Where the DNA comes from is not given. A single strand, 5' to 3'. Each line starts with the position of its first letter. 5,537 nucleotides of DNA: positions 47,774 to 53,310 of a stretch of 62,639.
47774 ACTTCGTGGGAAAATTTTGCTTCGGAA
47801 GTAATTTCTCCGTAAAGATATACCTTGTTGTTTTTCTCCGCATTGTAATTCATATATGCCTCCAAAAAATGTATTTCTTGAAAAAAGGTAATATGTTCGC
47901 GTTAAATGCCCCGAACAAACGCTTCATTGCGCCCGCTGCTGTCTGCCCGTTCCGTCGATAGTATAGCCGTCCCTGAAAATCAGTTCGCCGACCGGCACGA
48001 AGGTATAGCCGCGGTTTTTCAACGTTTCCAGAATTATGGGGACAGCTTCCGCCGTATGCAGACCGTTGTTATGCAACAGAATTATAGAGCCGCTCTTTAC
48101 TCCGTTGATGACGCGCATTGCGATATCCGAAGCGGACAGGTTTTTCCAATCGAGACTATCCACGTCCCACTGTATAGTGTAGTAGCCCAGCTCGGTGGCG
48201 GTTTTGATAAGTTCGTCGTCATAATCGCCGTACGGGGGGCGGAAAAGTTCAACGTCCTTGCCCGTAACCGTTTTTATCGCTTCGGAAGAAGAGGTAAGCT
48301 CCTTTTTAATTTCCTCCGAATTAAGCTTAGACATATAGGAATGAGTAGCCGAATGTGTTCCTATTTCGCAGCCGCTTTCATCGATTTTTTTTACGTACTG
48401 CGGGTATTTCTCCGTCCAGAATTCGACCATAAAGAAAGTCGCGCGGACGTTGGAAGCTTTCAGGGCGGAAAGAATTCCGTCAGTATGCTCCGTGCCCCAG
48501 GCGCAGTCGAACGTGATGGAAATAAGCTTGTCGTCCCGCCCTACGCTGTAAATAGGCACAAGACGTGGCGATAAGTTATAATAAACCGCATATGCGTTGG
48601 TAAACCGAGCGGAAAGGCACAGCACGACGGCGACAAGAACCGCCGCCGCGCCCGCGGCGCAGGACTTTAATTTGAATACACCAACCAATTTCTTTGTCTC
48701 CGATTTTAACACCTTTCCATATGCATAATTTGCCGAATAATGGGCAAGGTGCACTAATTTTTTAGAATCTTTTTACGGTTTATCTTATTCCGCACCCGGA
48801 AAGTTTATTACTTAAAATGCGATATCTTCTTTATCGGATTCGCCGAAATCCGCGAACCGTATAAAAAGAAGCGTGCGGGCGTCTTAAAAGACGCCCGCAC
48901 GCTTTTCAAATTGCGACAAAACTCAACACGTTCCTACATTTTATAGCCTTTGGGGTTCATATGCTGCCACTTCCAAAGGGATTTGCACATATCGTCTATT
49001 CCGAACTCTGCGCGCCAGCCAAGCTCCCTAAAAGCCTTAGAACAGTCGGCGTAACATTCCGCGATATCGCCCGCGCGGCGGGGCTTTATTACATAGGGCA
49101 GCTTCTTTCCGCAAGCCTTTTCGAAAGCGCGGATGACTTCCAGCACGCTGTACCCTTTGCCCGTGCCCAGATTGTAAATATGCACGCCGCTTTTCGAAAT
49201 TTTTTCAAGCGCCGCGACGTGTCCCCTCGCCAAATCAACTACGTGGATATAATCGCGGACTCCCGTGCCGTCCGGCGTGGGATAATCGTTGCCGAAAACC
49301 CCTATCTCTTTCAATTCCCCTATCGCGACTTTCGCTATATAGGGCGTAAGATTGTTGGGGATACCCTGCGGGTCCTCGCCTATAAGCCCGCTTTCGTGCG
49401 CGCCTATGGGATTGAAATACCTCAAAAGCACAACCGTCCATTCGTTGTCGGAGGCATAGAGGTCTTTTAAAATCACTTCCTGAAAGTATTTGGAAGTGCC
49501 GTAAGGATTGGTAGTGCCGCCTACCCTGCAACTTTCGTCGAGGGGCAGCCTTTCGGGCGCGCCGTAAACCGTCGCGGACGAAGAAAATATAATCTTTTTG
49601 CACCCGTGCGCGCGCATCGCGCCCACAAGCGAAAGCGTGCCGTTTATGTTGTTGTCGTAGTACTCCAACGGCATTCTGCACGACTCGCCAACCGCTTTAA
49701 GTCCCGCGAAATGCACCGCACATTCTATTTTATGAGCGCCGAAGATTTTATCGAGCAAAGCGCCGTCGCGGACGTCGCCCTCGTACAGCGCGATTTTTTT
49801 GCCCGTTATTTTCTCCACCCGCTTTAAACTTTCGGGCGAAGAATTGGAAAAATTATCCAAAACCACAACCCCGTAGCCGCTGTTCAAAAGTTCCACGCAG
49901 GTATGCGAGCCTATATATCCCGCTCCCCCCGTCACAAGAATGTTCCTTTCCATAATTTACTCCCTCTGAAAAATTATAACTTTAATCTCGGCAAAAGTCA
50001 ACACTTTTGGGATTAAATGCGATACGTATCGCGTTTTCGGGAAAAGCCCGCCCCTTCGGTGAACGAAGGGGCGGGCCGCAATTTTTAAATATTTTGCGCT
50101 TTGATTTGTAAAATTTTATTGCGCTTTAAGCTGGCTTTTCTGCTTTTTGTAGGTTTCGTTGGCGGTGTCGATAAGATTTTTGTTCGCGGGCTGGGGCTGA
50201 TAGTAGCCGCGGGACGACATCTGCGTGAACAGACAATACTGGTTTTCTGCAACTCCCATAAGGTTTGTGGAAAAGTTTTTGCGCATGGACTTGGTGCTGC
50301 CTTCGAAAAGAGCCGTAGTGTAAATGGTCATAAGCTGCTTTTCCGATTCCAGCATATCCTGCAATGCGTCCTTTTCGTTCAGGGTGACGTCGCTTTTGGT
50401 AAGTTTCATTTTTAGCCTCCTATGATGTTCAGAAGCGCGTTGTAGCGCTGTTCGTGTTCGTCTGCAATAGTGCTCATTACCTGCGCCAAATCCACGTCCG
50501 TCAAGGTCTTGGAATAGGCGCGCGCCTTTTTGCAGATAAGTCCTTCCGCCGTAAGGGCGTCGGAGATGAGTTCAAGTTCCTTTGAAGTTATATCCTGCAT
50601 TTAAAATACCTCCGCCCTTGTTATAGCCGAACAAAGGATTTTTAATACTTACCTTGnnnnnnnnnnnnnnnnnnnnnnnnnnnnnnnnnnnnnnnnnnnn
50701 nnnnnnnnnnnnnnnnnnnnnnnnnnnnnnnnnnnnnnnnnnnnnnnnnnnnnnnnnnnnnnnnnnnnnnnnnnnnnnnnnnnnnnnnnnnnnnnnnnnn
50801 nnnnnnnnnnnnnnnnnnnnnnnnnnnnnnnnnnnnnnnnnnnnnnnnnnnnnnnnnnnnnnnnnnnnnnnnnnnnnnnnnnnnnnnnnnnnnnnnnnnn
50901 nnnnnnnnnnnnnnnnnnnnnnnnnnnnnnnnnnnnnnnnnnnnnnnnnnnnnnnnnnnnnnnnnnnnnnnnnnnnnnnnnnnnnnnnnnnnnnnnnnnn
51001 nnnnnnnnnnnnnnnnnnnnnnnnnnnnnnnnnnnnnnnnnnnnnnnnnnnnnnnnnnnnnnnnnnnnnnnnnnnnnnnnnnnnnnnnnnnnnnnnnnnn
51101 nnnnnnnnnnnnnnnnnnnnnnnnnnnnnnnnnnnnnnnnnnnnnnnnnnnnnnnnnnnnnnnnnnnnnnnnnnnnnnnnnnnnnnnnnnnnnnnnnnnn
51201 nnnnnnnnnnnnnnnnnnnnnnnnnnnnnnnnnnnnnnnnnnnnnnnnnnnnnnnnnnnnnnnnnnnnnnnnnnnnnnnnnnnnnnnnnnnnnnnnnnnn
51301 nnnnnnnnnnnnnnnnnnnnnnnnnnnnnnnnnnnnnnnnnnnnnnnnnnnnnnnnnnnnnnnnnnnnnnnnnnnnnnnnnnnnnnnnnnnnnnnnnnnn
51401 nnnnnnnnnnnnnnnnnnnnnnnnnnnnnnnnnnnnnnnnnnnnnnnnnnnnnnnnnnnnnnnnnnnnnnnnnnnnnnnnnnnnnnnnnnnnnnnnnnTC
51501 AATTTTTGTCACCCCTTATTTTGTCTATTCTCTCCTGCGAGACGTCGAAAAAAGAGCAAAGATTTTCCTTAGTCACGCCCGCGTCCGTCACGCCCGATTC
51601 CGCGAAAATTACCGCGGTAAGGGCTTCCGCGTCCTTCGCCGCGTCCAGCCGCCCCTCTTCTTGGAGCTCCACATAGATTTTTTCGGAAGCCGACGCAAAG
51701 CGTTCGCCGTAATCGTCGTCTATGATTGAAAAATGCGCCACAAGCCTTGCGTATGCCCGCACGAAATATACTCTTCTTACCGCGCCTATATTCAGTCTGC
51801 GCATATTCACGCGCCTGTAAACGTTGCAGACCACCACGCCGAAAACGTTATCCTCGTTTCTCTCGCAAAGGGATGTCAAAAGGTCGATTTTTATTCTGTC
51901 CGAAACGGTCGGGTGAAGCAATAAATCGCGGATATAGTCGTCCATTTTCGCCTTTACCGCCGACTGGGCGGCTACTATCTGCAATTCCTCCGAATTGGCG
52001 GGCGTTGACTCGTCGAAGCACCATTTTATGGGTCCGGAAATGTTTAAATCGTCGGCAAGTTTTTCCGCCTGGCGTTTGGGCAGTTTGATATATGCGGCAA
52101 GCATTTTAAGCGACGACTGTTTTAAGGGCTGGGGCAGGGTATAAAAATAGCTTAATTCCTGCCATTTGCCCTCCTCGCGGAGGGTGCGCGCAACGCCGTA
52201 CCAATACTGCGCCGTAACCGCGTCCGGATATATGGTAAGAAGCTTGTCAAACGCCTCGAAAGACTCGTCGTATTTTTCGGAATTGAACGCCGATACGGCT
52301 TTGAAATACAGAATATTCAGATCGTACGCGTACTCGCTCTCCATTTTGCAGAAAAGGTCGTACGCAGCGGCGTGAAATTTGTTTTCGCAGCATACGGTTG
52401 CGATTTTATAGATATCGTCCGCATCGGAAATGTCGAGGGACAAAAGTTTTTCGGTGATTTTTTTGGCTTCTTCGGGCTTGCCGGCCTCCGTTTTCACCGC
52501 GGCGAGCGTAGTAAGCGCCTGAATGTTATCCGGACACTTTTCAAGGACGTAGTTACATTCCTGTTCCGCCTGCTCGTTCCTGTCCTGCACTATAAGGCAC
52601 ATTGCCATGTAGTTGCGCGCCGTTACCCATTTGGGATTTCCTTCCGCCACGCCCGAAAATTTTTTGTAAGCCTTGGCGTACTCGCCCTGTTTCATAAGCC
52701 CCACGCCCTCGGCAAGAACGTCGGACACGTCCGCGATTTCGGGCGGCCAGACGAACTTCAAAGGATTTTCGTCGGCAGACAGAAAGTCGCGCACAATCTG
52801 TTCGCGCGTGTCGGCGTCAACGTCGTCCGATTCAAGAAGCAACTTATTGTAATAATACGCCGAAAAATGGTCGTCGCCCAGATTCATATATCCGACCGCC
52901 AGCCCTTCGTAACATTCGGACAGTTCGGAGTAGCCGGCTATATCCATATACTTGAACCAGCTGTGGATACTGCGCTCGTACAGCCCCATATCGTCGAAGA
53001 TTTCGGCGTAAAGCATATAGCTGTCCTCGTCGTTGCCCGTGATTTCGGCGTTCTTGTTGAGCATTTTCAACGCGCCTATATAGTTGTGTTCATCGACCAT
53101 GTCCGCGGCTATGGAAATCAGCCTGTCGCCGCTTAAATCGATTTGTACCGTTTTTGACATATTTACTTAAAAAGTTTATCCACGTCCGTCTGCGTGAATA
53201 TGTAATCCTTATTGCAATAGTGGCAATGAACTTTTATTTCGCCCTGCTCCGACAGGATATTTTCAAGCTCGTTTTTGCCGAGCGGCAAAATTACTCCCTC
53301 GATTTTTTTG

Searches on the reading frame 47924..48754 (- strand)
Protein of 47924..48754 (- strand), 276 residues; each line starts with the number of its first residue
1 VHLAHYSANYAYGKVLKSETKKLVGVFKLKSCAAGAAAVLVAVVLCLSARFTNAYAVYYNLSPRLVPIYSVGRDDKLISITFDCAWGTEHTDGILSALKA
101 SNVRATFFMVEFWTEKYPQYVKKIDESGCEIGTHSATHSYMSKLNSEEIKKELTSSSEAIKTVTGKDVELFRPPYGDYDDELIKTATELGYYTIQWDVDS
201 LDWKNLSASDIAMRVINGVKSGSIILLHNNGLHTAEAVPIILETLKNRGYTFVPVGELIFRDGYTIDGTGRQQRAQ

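Call 61: search_protein_families(library=pfam, proteins=[window:47924-48754:-], max_evalue=0.0001)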
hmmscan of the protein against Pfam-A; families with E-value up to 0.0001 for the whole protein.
window:47924-48754:- (276 aa): 2 families
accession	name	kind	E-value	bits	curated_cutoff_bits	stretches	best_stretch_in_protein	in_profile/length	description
PF01522.26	Polysacc_deac_1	-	3.7e-36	124.2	23.1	1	73-193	4-123/124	Polysaccharide deacetylase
PF03065.20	Glyco_hydro_57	-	4.3e-07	30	21.2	1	109-195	82-170/291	Glycosyl hydrolase family 57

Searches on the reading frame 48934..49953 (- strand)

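Call 61: search_protein_families(library=pfam, proteins=[window:48934-49953:-], max_evalue=0.0001)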
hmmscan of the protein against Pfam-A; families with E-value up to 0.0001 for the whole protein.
window:48934-49953:- (339 aa): 8 families
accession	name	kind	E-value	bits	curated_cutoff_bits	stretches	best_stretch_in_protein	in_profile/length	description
PF16363.11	GDP_Man_Dehyd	-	1.5e-56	192.7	27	1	6-325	1-331/332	GDP-mannose 4,6 dehydratase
PF01370.27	Epimerase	-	1e-54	186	20.9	1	5-263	1-240/240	NAD dependent epimerase/dehydratase family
PF01073.25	3Beta_HSD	-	1.5e-14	54.2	22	1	6-132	1-122/280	3-beta hydroxysteroid dehydrogenase/isomerase family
PF02719.21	Polysacc_synt_2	-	2e-14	53.9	20.2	1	5-184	1-173/293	Polysaccharide biosynthesis protein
PF05368.20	NmrA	-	1.2e-08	35.3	27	1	2-126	2-107/298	NmrA-like family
PF13460.12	NAD_binding_10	-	1.9e-07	31.6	27.2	1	9-177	1-143/184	NAD(P)H-binding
PF00106.31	adh_short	-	1.5e-06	28.3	26.6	1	4-97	2-99/195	short chain dehydrogenase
PF04321.23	RmlD_sub_bind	-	4.7e-05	23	27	1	4-164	2-138/287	RmlD substrate binding domain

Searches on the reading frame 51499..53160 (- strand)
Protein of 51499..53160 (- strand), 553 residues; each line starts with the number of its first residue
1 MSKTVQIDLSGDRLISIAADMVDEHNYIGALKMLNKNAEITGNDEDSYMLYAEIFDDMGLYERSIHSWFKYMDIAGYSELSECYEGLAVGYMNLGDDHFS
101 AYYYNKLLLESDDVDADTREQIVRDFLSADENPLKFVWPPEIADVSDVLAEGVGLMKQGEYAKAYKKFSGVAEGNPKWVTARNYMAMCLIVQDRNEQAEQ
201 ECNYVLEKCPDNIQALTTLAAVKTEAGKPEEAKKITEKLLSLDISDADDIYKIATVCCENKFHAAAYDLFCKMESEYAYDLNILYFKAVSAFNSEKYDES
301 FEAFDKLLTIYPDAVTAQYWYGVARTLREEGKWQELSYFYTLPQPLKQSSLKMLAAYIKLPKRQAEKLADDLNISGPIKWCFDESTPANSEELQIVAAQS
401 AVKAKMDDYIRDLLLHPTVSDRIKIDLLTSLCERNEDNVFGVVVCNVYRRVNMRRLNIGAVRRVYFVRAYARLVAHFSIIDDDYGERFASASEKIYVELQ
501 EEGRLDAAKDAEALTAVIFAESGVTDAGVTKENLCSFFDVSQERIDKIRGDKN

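Call 61: search_protein_families(library=pfam, proteins=[window:51499-53160:-], max_evalue=0.0001)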
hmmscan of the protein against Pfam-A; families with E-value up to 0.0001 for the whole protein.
window:51499-53160:- (553 aa): 10 families
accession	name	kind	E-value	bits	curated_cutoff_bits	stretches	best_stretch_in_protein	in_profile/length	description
PF07719.23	TPR_2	-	4e-13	48.8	27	0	283-313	3-33/34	Tetratricopeptide repeat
PF14559.12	TPR_19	-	1.8e-12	47.8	25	0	155-203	1-49/68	Tetratricopeptide repeat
PF12895.13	ANAPC3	-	2.6e-11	44.1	27.2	1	231-306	7-81/82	Anaphase-promoting complex, cyclosome, subunit 3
PF13424.12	TPR_12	-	1e-08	35.7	30.1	0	281-335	3-63/77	Tetratricopeptide repeat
PF13432.12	TPR_16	-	1.4e-07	32.3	32.7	0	149-212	1-64/65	Tetratricopeptide repeat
PF23914.1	TPR_CcmH_CycH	-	1.4e-07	31.9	42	0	182-242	87-150/158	Cytochrome c-type biogenesis protein H TPR domain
PF13431.12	TPR_17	-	3.1e-07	30.6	24.4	0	202-233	2-33/34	Tetratricopeptide repeat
PF24575.1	TPR_Slam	-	5e-07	30.5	35.2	0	149-201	51-103/104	Surface lipoprotein assembly modifier, N-terminal TPR repeats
PF13428.12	TPR_14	-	4.1e-06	27.4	23.5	0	285-322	5-42/44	Tetratricopeptide repeat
PF14853.12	Fis1_TPR_C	-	6.2e-05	23.6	25.3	0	282-313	2-33/53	Fis1 C-terminal tetratricopeptide repeat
